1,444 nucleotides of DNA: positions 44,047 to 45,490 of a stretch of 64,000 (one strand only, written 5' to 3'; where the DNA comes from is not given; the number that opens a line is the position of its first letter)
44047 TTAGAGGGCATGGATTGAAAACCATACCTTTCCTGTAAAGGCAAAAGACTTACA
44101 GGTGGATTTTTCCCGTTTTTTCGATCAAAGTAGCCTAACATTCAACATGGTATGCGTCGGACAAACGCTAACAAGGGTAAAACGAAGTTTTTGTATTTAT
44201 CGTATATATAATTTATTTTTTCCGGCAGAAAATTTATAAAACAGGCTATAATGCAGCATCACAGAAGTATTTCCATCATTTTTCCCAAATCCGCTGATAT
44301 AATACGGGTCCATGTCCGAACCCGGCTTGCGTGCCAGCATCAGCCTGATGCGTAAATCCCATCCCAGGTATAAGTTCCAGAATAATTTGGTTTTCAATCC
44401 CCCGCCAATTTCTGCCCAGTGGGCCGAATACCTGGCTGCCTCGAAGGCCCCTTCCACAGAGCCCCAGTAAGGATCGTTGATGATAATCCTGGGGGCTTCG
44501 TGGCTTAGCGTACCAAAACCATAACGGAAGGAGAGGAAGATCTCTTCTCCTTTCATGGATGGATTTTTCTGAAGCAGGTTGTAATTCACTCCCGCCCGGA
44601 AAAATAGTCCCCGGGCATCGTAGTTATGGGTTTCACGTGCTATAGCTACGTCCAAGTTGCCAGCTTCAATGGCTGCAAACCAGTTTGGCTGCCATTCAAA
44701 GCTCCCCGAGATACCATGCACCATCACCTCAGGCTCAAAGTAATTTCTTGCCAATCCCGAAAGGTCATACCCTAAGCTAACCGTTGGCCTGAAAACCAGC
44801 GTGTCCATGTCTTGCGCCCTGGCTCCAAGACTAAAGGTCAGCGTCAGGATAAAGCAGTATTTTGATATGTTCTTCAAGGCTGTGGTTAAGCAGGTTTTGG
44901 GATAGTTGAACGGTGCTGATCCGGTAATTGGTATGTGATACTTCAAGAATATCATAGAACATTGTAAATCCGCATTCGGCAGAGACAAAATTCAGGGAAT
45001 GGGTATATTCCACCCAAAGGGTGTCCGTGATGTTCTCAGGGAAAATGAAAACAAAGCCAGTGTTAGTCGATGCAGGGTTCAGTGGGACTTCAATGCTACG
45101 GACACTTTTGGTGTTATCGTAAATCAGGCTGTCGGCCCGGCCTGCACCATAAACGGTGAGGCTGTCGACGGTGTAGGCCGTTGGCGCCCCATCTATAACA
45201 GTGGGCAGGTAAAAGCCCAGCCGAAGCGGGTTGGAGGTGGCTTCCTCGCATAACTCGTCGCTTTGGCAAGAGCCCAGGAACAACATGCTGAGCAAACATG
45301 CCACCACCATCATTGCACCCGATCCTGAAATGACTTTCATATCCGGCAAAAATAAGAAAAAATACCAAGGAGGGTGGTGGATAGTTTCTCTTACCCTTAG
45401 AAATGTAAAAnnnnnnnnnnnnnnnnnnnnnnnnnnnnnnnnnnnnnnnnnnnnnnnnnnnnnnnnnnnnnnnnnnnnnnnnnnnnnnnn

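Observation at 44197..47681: Cobalamin-riboswitch-controlled outer-membrane operon with two small uncharacterised partner proteins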

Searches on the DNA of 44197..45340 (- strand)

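Call 19: search_rna_families(sources=[L001, L002, L003, L004, L005, L006, L007, L008, L010, L011], threshold=gathering)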
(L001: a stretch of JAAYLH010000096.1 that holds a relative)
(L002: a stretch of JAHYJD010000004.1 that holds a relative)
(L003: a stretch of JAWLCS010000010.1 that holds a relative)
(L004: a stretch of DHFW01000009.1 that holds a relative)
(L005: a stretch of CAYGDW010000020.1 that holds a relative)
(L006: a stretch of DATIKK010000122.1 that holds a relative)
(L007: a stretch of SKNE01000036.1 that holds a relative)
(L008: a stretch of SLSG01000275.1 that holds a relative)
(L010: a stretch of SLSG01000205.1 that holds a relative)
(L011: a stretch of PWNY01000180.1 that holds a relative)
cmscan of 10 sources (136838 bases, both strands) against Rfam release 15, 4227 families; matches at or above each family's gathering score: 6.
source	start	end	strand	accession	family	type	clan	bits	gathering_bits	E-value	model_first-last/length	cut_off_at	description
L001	7199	7400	+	RF00174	Cobalamin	Cis-reg; riboswitch;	CL00101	112.2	31.5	5.6e-27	1-189/189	no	Cobalamin riboswitch aptamer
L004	7193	7394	+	RF00174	Cobalamin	Cis-reg; riboswitch;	CL00101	109.5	31.5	3.3e-26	1-189/189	no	Cobalamin riboswitch aptamer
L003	7192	7392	+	RF00174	Cobalamin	Cis-reg; riboswitch;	CL00101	108.4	31.5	6.9e-26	1-189/189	no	Cobalamin riboswitch aptamer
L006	7197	7398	+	RF00174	Cobalamin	Cis-reg; riboswitch;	CL00101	107.8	31.5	1e-25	1-189/189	no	Cobalamin riboswitch aptamer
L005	7192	7396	+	RF00174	Cobalamin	Cis-reg; riboswitch;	CL00101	106.2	31.5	2.9e-25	1-189/189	no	Cobalamin riboswitch aptamer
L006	14719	14792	+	RF00005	tRNA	Gene; tRNA;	CL00001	67.6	29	3e-12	1-71/71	no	tRNA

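Call 21: search_rna_families(sources=[L009, L012], threshold=gathering)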
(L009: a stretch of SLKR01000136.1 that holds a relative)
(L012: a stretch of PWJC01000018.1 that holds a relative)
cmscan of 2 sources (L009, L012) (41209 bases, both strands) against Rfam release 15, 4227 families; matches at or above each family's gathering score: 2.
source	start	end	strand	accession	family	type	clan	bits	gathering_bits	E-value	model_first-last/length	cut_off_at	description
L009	6078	6275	+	RF00174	Cobalamin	Cis-reg; riboswitch;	CL00101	121.9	31.5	3e-30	1-189/189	no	Cobalamin riboswitch aptamer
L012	4157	4353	+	RF00174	Cobalamin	Cis-reg; riboswitch;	CL00101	106.4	31.5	7.9e-26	1-189/189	no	Cobalamin riboswitch aptamer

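Call 36: search_rna_families(sources=[L013, L016, L017], threshold=gathering)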
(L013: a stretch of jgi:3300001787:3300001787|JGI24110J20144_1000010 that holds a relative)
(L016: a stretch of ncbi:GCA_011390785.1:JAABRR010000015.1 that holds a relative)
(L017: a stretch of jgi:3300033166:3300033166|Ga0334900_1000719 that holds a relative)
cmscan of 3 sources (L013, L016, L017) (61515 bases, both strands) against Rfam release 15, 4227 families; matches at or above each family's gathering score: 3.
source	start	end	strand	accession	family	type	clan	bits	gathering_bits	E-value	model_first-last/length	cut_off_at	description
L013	7657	7858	+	RF00174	Cobalamin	Cis-reg; riboswitch;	CL00101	106.5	31.5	1.1e-25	1-189/189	no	Cobalamin riboswitch aptamer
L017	6587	6793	+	RF00174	Cobalamin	Cis-reg; riboswitch;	CL00101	102.7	31.5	1.4e-24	1-189/189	no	Cobalamin riboswitch aptamer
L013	15293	15366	+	RF00005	tRNA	Gene; tRNA;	CL00001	67.6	29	1.4e-12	1-71/71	no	tRNA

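Call 58: search_rna_families(sources=[L043, L045, L048, L052, L053, L055, L059, L063, L065, L066, L067, L068, L069, L070, L074, L075, L076, L018, L019], threshold=gathering)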
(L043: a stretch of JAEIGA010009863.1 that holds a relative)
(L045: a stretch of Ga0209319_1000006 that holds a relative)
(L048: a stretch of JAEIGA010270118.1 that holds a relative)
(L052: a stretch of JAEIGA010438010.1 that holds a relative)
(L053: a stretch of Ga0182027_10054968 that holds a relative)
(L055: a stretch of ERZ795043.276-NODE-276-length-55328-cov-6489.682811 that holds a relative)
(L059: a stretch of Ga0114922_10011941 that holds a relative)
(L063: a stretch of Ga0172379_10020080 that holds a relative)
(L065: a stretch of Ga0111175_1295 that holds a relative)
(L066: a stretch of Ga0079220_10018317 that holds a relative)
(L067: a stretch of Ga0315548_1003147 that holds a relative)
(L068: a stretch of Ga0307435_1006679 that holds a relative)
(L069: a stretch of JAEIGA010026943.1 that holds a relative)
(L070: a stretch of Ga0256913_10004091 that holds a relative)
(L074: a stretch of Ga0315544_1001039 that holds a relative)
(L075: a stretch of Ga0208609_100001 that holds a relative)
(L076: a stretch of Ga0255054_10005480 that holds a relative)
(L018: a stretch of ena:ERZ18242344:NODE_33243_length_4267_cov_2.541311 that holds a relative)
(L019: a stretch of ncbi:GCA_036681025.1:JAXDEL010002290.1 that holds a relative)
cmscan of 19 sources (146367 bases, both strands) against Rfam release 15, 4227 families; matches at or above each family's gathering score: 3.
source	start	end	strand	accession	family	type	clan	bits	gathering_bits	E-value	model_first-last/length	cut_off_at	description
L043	16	122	-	RF04183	Bacteroidales_small_SRP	Gene;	CL00003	108.3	55.2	1.7e-21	1-107/107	no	Bacteroidales small SRP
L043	14321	14403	+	RF00005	tRNA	Gene; tRNA;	CL00001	57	29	2.8e-09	1-71/71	no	tRNA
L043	14412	14460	+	RF00005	tRNA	Gene; tRNA;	CL00001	32.4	29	0.016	1-47/71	3'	tRNA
